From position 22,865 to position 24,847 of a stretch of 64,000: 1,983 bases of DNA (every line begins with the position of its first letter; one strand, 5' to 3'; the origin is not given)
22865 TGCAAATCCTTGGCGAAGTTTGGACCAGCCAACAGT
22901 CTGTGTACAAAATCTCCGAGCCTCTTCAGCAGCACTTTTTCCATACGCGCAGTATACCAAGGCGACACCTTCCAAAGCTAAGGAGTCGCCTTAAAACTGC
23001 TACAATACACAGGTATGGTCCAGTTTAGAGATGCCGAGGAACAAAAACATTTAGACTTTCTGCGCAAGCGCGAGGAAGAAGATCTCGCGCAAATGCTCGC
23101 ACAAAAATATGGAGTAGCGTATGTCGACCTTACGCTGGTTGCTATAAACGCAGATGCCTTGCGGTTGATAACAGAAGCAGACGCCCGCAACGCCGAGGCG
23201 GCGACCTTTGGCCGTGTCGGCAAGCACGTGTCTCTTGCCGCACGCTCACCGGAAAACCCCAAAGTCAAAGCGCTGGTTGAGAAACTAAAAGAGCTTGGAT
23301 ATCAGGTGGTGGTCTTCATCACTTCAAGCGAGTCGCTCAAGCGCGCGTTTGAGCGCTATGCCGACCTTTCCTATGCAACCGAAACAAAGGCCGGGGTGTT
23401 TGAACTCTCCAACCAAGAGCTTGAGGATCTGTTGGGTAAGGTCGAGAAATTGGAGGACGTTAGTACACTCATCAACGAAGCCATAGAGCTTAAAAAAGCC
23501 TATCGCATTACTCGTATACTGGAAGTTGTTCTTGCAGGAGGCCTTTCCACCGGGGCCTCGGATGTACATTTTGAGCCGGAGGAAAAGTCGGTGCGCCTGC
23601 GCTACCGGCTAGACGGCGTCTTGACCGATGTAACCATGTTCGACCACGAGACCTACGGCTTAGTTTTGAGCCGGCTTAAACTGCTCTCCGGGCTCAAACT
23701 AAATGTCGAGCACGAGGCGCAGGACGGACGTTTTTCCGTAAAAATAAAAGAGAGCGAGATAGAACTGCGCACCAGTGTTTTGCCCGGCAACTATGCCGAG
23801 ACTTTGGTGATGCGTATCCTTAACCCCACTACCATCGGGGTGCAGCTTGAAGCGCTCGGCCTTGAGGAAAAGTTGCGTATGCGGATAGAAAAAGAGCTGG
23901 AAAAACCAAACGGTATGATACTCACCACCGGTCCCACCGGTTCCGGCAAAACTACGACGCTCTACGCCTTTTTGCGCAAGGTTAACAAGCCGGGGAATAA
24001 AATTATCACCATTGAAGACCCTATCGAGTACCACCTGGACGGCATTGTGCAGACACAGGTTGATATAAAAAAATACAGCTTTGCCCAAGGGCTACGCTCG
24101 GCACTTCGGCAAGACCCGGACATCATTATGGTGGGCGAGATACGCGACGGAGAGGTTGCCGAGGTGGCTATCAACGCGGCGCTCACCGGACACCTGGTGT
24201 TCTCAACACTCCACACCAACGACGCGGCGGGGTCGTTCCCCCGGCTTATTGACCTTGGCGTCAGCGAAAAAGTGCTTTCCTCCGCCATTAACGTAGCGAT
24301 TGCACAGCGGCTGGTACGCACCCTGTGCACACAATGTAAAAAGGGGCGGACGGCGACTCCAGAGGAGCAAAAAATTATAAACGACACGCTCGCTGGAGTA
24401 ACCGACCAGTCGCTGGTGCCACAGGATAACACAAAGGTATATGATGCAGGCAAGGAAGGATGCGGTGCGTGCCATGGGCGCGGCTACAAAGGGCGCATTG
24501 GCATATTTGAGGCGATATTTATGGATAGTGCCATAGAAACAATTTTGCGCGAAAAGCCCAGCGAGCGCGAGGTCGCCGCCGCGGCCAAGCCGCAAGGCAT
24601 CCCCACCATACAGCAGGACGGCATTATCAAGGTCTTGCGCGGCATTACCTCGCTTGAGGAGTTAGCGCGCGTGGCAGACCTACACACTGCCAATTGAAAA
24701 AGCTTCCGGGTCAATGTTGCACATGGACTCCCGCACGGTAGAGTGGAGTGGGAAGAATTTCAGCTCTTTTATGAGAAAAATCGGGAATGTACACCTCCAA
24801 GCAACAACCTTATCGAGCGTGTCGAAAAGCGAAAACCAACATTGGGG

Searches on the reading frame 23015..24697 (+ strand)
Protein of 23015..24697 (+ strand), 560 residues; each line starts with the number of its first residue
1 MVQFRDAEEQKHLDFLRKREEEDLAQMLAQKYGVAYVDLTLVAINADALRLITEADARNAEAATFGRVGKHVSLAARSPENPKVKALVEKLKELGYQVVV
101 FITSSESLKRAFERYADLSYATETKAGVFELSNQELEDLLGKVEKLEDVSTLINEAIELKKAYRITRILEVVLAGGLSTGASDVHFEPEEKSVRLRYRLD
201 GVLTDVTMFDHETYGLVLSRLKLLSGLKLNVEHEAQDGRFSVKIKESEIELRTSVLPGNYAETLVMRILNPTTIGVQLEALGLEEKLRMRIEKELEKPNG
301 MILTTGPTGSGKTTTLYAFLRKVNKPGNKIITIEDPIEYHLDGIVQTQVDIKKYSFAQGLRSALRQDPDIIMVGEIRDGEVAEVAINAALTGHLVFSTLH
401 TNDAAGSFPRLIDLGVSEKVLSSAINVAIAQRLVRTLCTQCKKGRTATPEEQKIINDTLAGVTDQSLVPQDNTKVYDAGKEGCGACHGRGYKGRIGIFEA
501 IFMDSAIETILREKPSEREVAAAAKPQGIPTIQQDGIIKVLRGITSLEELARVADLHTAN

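Call 95: search_protein_families(library=pfam, proteins=[window:23015-24697:+], max_evalue=0.00001)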
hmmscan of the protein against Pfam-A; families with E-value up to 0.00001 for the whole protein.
window:23015-24697:+ (560 aa): 2 families
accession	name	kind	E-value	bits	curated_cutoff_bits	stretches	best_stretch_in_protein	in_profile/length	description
PF00437.27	T2SSE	-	4e-113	378.3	24.9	1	161-552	4-370/370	Type II/IV secretion system protein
PF05157.20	MshEN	-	1.1e-06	28.9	23.1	1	32-117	1-85/90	MshEN domain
